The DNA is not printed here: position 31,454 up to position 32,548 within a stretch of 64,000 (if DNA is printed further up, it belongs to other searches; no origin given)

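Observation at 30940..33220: Three tandem copies of the rodA 3' terminus delimit single-gene insertions (cassette-like array at a gene end)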

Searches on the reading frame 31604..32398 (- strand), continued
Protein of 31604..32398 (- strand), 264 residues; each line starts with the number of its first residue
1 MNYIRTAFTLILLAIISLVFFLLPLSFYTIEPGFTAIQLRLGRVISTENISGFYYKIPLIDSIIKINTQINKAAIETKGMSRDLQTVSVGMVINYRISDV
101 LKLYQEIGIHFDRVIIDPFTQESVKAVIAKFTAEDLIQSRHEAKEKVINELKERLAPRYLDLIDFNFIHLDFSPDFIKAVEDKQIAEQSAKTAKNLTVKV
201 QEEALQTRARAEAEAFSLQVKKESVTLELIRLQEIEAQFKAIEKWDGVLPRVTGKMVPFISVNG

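Call 49: find_encoding_contigs(protein=P0130, flank=7000, max_places=4)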
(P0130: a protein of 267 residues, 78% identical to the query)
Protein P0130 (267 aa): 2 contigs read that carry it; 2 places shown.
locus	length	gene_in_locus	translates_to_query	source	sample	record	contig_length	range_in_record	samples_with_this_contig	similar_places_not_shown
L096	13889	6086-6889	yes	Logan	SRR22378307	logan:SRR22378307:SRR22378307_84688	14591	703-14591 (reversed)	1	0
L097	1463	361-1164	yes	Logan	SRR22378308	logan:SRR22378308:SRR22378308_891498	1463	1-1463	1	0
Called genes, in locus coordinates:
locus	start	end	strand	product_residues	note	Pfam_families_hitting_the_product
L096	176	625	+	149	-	-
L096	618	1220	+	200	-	-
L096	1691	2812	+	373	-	-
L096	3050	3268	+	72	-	-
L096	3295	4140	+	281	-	-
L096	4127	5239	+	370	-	PF01098:FTSW_RODA_SPOVE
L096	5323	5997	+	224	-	-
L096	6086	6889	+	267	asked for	PF01145:Band_7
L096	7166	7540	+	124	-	-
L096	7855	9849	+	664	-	PF13229:Beta_helix (weak)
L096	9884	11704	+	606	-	PF13229:Beta_helix (faint)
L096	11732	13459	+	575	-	-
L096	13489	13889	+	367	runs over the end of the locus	?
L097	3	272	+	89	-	?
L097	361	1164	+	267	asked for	PF01145:Band_7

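Call 61: find_encoding_contigs(protein=P0124, flank=5000, max_places=3)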
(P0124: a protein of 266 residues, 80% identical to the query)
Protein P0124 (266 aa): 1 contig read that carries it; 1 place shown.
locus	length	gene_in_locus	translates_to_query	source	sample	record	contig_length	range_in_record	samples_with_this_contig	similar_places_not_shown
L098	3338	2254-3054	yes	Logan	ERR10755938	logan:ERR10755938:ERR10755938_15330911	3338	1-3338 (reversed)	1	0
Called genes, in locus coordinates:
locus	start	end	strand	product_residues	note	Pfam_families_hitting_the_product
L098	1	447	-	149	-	?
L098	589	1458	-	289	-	PF12697:Abhydrolase_6 (weak)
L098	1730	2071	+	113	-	PF00829:Ribosomal_L21p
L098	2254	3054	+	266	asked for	PF01145:Band_7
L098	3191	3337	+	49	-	?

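Call 69: search_dna_similar(query=window:31607-32398:-, collection=phages, mode=protein, max_evalue=0.00001, max_rows=8)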
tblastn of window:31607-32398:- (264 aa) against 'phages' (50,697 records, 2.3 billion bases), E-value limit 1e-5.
Records with a match: 64; places in all: 66; records where one place covers at least 80% of the query: 63.
Best place of each record, by identity: <60% 64.
By first word of the organism name: Caulobacter 15; Erwinia 6; Fusobacterium 5; Alteromonas 5; Bacteriophage 4; Yersinia 4; Streptococcus 4; Rhizobium 3; Faecalibacterium 3; Acinetobacter 2; and 10 more.
By host as written in the record: - 11; Caulobacter crescentus NA1000 6; Alteromonas macleodii str. 'Balearic Sea AD45' 5; Caulobacter vibrioides 4; Caulobacter vibrioides CB15 4; Erwinia amylovora 3; Erwinia amylovora SNUABM_01 3; Faecalibacterium prausnitzii 2; and 21 more.
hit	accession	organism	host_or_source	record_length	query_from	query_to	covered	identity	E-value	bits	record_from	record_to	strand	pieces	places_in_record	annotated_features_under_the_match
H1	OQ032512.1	Acinetobacter phage nACB2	Acinetobacter halotolerans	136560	19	263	93%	35.3%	2e-31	127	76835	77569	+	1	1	protease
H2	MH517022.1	Acinetobacter phage SH-Ab 15599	Acinetobacter baumannii 15599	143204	1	260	98%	31.0%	1e-27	117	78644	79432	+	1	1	putative protease | hypothetical protein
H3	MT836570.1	Bacteriophage sp.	human fecal samples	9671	26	254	87%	35.1%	7e-39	149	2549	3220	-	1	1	record has no annotation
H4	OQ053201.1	Burkholderia phage CSP3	Burkholderia contaminans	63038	27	263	90%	33.3%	6e-34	135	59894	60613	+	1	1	prohibitin family protein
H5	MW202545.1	Caudoviricetes sp.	Manatee Spring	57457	8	263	97%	30.1%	1e-26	114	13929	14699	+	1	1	lysogenization k protein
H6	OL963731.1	Citromicrobium phage vB_CbaS-RXM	Citromicrobium bathyomarinum JL1366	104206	8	260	96%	27.6%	4e-18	89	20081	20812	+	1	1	high frequency of lysogenization K family protein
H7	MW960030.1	Rhizobium phage RHph_X66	R. phaseoli sv. phaseoli INC 2-5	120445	10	262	96%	26.8%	5e-12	71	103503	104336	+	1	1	prohibitin family protein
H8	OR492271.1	Fusobacterium phage phiFN37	Fusobacterium necrophorum subsp. ...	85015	6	263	98%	26.2%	4e-20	95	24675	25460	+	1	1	prohibitin family protein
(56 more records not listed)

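Call 70: list_cluster_members(proteins=[P0121, P0001, P0241])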
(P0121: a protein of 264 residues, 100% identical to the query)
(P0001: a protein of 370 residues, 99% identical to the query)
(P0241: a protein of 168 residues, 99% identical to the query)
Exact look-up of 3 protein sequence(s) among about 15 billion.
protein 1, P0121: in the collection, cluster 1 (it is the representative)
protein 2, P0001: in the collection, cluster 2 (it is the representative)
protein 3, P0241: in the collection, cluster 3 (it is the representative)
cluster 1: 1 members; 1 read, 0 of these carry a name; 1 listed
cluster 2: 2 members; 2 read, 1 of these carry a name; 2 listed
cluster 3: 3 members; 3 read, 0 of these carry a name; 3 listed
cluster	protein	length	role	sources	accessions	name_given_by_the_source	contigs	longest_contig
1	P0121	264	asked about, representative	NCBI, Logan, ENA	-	-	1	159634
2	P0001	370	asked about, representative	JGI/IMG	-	rod shape determining protein RodA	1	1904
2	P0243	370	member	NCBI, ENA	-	-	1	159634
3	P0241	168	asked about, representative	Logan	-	-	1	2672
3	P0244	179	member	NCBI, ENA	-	-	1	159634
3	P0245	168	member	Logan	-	-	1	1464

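Call 76: find_related_loci(query=window:31607-32398:-, collection=viral_contigs, flank=10000)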
Query window:31607-32398:- (264 aa) in viral_contigs; peptide patterns used: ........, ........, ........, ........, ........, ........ (x = any residue, [..] = any of these).
12 stretches matched a pattern; 5 encode a relative of the query (tblastn E <= 1e-3); 5 distinct loci.
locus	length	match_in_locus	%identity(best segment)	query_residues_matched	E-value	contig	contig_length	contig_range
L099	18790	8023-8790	75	5-263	4e-128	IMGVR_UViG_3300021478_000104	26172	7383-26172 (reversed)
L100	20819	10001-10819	48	10-262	6e-81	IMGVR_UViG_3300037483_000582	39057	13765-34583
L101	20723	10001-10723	31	25-264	9e-27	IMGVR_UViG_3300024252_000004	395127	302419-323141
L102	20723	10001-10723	31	25-264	9e-27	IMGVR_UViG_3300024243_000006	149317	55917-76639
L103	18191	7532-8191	33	26-250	2e-23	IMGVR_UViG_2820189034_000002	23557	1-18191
